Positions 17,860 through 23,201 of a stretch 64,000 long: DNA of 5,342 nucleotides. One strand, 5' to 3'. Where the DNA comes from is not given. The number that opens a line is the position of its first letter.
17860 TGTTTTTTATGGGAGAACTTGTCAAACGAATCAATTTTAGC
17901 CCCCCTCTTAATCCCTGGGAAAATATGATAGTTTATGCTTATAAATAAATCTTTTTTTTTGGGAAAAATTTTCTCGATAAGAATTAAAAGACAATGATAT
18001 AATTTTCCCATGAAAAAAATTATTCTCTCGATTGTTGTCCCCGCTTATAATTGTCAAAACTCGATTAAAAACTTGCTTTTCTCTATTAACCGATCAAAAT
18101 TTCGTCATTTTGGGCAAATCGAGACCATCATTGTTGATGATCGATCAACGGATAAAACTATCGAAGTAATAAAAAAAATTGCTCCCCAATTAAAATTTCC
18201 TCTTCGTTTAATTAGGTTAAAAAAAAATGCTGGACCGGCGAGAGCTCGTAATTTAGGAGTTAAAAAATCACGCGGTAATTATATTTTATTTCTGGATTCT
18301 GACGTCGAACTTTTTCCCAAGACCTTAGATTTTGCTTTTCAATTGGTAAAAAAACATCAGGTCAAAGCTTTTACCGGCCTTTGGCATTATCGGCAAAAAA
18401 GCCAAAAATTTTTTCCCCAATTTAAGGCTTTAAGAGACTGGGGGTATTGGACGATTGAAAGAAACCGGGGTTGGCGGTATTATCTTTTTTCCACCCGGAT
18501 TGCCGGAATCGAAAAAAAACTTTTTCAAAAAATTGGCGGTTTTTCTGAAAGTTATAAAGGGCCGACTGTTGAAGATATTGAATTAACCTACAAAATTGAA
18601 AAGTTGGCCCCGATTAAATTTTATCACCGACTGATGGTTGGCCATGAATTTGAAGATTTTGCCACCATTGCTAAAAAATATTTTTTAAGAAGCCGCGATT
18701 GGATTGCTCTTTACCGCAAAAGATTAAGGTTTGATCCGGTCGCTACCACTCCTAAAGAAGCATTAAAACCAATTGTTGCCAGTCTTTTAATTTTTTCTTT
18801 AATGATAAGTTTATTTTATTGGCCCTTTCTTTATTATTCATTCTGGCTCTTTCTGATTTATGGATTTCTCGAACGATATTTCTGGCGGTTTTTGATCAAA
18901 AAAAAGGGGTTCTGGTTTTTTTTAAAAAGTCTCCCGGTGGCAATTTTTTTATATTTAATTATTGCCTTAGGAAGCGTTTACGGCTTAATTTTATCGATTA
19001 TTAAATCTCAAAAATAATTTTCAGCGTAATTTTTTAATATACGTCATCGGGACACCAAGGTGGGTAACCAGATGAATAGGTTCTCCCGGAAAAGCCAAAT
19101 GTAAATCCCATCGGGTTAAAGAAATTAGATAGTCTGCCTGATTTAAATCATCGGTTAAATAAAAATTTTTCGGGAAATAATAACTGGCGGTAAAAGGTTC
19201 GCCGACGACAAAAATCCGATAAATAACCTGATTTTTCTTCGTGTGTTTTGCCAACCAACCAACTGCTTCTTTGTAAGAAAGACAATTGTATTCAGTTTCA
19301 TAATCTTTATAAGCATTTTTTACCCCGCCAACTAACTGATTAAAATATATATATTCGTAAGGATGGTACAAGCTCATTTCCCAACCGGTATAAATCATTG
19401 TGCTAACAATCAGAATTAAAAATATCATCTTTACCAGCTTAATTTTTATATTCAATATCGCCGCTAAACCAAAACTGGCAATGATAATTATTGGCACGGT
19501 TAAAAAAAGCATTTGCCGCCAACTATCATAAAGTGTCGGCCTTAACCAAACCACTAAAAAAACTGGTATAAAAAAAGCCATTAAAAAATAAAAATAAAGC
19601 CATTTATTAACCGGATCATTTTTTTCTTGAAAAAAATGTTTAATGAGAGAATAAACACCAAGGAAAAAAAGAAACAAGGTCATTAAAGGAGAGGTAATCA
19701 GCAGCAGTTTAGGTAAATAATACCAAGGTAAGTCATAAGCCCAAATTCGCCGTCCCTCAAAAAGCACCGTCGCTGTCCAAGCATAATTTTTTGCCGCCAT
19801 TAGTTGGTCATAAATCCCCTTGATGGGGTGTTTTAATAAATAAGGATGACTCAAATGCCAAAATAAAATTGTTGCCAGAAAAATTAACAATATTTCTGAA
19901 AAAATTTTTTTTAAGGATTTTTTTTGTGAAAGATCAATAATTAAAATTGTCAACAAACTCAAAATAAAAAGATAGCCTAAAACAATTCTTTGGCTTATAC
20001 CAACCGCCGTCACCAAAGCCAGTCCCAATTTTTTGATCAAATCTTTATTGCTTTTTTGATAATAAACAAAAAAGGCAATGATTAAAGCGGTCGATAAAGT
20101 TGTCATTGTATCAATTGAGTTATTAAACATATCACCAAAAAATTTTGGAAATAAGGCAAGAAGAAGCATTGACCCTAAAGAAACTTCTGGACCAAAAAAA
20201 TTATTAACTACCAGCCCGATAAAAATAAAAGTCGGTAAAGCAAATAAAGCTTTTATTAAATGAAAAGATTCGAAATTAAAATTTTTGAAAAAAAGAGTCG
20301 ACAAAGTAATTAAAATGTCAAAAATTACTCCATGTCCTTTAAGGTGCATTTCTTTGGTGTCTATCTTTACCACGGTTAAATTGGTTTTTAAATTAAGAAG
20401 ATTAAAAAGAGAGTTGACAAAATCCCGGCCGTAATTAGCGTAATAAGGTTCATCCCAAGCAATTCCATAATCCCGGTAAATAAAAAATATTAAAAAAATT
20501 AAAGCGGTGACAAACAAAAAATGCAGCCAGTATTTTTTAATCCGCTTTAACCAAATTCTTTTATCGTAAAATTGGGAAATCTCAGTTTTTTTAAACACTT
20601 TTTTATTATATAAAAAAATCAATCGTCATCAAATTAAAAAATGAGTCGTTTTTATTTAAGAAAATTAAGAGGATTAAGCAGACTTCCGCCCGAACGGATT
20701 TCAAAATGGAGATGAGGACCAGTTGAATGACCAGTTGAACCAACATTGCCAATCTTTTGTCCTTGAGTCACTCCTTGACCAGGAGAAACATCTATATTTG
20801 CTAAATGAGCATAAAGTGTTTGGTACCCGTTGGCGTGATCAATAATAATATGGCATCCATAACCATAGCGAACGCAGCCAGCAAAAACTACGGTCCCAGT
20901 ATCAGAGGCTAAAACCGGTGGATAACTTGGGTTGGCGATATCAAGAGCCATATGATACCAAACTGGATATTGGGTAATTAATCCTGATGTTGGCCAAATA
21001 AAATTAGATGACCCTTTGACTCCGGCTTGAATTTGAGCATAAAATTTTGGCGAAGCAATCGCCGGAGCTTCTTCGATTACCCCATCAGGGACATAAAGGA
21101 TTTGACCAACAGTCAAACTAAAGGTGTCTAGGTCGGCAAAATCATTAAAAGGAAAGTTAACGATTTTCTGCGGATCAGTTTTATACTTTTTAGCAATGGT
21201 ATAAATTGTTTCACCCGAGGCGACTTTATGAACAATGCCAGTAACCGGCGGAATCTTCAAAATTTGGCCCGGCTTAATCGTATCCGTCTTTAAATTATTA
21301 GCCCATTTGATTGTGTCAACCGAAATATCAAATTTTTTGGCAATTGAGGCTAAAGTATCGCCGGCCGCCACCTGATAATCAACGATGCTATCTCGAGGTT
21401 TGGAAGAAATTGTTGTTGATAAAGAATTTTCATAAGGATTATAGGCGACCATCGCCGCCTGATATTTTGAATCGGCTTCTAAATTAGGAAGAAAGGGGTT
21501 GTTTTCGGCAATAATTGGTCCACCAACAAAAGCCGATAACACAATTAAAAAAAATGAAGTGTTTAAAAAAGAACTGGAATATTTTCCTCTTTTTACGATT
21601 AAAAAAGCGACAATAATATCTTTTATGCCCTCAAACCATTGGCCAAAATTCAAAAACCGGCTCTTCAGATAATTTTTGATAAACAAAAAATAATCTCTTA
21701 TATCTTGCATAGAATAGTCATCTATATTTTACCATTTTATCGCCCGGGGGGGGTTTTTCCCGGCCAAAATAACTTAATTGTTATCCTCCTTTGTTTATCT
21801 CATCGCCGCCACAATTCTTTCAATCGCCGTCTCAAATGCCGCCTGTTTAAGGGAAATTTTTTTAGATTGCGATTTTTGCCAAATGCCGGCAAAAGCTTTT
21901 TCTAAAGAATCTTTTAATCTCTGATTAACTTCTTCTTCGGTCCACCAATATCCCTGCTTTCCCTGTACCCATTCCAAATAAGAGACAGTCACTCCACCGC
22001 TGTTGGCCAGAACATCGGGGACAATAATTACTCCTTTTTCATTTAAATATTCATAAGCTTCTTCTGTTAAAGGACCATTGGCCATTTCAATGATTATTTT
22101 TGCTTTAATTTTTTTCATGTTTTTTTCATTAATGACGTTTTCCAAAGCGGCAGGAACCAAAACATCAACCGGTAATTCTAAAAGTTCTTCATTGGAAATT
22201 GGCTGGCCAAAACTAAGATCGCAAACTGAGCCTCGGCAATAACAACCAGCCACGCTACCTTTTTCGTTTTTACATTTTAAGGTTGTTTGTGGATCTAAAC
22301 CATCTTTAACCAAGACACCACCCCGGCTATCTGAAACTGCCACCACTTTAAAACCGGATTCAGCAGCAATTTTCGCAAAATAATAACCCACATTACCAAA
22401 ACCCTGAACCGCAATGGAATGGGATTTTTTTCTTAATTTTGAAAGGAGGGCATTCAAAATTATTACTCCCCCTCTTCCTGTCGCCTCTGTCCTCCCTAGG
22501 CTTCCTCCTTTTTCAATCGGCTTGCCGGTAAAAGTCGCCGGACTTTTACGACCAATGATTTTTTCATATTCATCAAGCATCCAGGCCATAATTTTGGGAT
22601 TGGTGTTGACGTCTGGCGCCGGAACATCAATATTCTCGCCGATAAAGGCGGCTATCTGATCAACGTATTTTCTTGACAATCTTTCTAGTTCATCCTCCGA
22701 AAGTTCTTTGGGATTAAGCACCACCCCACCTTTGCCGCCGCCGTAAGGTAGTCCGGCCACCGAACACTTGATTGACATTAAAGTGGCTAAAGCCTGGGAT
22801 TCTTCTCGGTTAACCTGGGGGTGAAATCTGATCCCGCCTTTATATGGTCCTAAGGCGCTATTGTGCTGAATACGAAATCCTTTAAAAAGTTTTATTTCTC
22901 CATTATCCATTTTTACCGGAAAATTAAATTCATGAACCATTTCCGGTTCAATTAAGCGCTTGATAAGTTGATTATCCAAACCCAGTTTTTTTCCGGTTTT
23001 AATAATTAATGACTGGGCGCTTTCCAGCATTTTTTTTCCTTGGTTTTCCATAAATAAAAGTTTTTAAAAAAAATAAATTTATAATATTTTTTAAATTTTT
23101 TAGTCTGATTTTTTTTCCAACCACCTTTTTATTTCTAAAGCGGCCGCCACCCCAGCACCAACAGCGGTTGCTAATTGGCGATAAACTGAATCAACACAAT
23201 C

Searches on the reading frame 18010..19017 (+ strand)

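Call 78: search_protein_families(library=pfam, proteins=[window:18010-19017:+], max_evalue=0.00001)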
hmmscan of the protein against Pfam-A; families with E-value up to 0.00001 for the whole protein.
window:18010-19017:+ (335 aa): 3 families
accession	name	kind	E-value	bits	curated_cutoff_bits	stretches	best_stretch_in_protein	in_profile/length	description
PF00535.33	Glycos_transf_2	-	1.4e-28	100.4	23.3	1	7-174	1-166/168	Glycosyl transferase family 2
PF10111.15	Glyco_tranf_2_2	-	4.1e-17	63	27.3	1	7-199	1-202/276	Glycosyltransferase like family 2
PF13641.12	Glyco_tranf_2_3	-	3.1e-12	47.4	27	1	6-198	3-196/230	Glycosyltransferase like family 2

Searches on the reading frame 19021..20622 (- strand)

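Call 78: search_protein_families(library=pfam, proteins=[window:19021-20622:-], max_evalue=0.00001)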
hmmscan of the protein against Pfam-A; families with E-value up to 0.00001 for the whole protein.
window:19021-20622:- (533 aa): 1 family
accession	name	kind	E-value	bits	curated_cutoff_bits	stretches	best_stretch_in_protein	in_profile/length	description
PF13231.12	PMT_2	-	8.3e-11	42.8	26.1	1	98-255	3-155/160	Dolichyl-phosphate-mannose-protein mannosyltransferase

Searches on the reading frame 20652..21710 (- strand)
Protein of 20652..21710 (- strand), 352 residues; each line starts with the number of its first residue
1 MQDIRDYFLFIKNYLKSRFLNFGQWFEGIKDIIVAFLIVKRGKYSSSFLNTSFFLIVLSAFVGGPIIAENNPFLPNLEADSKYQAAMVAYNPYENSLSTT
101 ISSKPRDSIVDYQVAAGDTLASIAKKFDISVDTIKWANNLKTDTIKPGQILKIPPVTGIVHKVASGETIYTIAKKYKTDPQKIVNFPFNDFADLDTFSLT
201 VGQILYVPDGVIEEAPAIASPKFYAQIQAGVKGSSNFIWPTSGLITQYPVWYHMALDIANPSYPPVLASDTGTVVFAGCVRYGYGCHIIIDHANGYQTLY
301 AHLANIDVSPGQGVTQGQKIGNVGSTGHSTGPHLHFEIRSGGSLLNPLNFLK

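Call 78: search_protein_families(library=pfam, proteins=[window:20652-21710:-], max_evalue=0.00001)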
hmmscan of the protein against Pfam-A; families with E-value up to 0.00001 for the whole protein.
window:20652-21710:- (352 aa): 3 families
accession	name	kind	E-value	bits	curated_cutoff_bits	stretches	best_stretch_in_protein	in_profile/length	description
PF01551.29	Peptidase_M23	-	1.9e-32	111.7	28.7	1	252-347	2-96/96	Peptidase family M23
PF01476.26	LysM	-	1.2e-23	83.2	20.9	2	112-154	1-43/43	LysM domain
PF23473.1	LysM3_LYK4_5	-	6e-09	36.3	29.3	1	112-147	5-40/48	LYK4/5 LysM3 domain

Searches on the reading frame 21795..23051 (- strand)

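Call 78: search_protein_families(library=pfam, proteins=[window:21795-23051:-], max_evalue=0.00001)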
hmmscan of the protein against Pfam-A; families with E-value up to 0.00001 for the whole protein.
window:21795-23051:- (418 aa): 2 families
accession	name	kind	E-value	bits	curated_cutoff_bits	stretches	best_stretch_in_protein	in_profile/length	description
PF00208.27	ELFV_dehydrog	-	1.5e-75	254.5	23.4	1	182-418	1-238/241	Glutamate/Leucine/Phenylalanine/Valine dehydrogenase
PF02812.23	ELFV_dehydrog_N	-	1.3e-56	190.2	25.3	1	36-164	1-129/129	Glu/Leu/Phe/Val dehydrogenase, dimerisation domain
